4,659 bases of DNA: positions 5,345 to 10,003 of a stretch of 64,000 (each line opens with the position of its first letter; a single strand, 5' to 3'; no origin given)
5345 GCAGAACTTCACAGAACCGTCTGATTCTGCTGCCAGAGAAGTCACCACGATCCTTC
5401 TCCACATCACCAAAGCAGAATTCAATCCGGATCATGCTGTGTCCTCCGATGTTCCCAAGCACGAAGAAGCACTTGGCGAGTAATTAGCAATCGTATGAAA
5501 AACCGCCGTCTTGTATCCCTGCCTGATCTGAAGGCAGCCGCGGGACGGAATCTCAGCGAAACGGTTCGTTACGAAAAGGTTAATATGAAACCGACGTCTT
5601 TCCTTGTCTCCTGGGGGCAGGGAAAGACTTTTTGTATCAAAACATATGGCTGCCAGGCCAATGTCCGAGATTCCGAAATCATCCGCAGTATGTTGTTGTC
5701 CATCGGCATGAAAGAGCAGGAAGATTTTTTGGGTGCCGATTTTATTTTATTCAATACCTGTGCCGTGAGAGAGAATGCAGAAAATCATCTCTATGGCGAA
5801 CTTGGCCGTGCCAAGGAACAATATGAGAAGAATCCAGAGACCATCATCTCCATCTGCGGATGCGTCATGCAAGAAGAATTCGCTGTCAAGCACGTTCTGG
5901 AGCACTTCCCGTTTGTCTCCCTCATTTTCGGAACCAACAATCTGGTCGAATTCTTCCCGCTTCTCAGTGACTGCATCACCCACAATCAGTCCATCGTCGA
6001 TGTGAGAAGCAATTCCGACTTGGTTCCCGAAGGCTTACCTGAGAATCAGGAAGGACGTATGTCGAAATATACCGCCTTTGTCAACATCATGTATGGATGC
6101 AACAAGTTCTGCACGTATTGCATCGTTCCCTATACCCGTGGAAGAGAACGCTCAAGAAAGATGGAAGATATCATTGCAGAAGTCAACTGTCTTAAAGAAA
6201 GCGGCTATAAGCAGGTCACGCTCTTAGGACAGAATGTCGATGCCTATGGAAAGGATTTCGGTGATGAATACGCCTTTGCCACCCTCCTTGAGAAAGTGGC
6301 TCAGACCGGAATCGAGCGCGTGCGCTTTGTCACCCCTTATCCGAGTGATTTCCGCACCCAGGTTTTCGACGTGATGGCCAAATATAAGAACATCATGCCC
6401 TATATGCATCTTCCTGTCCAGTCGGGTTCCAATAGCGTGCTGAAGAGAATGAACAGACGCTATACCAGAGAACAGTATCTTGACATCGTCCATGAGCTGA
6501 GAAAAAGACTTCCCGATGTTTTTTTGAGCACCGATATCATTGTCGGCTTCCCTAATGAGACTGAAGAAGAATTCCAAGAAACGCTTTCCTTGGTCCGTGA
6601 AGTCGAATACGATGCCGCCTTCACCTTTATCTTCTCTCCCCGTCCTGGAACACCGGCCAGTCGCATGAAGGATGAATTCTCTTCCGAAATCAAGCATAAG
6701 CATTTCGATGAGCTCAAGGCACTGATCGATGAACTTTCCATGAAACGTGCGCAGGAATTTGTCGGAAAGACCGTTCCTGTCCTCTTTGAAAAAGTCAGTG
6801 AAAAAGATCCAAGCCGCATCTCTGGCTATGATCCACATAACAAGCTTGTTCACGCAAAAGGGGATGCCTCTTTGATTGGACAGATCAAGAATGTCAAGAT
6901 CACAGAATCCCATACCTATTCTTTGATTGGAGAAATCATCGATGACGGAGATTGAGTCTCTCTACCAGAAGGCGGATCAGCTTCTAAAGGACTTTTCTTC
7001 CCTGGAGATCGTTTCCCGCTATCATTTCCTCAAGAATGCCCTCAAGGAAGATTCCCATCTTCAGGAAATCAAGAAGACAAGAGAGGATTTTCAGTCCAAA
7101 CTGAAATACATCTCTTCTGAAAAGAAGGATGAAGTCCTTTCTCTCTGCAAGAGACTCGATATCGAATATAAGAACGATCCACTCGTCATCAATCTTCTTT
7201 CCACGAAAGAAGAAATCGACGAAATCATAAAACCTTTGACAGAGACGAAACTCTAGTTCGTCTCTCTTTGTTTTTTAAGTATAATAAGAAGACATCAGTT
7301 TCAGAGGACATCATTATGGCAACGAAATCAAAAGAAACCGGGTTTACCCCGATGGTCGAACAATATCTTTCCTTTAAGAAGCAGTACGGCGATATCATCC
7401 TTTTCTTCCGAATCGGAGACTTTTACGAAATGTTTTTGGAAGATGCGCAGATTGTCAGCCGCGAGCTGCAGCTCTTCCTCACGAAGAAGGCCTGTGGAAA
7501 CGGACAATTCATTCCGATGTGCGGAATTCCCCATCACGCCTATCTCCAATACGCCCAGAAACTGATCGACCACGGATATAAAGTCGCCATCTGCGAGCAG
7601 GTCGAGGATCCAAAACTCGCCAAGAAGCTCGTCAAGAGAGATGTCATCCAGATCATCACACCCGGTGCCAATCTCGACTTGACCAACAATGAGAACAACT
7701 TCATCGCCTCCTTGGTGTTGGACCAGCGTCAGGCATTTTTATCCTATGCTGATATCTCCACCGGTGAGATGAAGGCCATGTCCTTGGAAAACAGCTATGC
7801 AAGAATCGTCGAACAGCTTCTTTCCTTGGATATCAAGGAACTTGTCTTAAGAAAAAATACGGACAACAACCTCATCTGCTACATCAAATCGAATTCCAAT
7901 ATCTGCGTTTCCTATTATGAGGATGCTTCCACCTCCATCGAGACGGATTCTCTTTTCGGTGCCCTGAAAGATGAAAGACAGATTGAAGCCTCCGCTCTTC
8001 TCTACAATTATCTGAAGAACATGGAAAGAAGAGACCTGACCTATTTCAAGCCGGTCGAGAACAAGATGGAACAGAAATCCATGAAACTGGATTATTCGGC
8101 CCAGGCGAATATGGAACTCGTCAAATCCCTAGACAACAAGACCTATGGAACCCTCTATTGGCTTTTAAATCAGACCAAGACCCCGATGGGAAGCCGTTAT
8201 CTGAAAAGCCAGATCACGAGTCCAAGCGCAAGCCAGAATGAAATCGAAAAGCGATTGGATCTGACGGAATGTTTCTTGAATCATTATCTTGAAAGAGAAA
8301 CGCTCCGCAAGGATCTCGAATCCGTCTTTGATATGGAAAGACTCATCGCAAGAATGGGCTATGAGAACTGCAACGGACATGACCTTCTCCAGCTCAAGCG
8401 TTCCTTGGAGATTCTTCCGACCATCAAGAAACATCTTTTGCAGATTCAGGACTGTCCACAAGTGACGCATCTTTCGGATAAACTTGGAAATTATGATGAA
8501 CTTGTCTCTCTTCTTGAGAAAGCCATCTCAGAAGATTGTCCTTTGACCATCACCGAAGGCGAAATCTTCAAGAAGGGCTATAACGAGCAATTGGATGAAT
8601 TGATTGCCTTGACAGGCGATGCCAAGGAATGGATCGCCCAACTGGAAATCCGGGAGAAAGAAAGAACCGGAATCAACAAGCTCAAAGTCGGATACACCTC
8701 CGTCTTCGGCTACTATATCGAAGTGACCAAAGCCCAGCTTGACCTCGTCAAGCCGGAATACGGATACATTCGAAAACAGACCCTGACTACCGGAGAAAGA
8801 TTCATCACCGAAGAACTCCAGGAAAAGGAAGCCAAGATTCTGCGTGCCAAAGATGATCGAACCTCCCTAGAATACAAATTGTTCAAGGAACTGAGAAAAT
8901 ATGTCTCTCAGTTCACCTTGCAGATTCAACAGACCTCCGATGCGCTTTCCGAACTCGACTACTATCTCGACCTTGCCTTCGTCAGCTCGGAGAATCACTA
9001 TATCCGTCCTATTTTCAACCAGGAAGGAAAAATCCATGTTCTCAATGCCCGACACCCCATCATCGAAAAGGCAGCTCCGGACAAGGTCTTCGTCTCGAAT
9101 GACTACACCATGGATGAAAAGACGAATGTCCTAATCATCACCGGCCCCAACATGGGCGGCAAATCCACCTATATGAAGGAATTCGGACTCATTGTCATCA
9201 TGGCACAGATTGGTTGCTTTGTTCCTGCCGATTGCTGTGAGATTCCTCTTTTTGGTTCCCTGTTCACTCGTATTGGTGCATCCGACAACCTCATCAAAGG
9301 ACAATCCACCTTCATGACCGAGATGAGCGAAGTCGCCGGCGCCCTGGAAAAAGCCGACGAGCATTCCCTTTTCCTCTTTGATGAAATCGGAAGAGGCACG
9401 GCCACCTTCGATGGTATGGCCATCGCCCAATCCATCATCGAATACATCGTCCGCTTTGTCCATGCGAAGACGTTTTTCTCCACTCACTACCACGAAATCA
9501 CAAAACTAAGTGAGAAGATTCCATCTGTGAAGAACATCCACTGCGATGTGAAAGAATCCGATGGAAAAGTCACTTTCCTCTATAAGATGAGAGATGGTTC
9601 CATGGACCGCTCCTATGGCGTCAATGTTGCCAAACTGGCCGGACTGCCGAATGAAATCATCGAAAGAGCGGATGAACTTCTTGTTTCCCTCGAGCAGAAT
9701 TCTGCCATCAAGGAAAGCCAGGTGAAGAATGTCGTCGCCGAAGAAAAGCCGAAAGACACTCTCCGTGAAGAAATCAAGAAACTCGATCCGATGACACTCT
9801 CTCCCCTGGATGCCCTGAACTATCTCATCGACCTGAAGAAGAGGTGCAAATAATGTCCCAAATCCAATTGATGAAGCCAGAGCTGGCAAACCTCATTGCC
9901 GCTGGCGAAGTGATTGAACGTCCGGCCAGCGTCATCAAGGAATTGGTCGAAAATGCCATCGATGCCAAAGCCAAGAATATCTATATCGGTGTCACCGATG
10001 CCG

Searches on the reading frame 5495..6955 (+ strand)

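Call 61: search_protein_families(library=pfam, proteins=[window:5495-6955:+], max_evalue=0.00001)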
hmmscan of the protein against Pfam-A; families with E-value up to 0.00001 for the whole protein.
window:5495-6955:+ (486 aa): 3 families
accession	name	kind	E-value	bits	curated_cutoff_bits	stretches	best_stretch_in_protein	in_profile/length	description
PF04055.27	Radical_SAM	-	1.5e-31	110.2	29.5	1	196-366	1-165/166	Radical SAM superfamily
PF00919.26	UPF0004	-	2.9e-23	82.1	27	1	46-146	2-98/98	Uncharacterized protein family UPF0004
PF01938.26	TRAM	-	5e-10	39.5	21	1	421-482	2-61/61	TRAM domain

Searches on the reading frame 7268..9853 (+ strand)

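Call 61: search_protein_families(library=pfam, proteins=[window:7268-9853:+], max_evalue=0.00001)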
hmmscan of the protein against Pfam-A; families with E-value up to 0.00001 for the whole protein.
window:7268-9853:+ (861 aa): 5 families
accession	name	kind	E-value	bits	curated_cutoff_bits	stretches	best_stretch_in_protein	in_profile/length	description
PF00488.27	MutS_V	-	1.5e-79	266.8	30.2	1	622-808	1-187/188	MutS domain V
PF05192.23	MutS_III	-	2.5e-42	145.8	34.1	1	278-570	2-194/194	MutS domain III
PF01624.25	MutS_I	-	3.1e-42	143.8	20.6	1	27-136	1-110/113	MutS domain I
PF05190.23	MutS_IV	-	4.5e-27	94.6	22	1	437-529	1-91/92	MutS family domain IV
PF05188.22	MutS_II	-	3.7e-09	37.5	25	1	144-259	1-131/133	MutS domain II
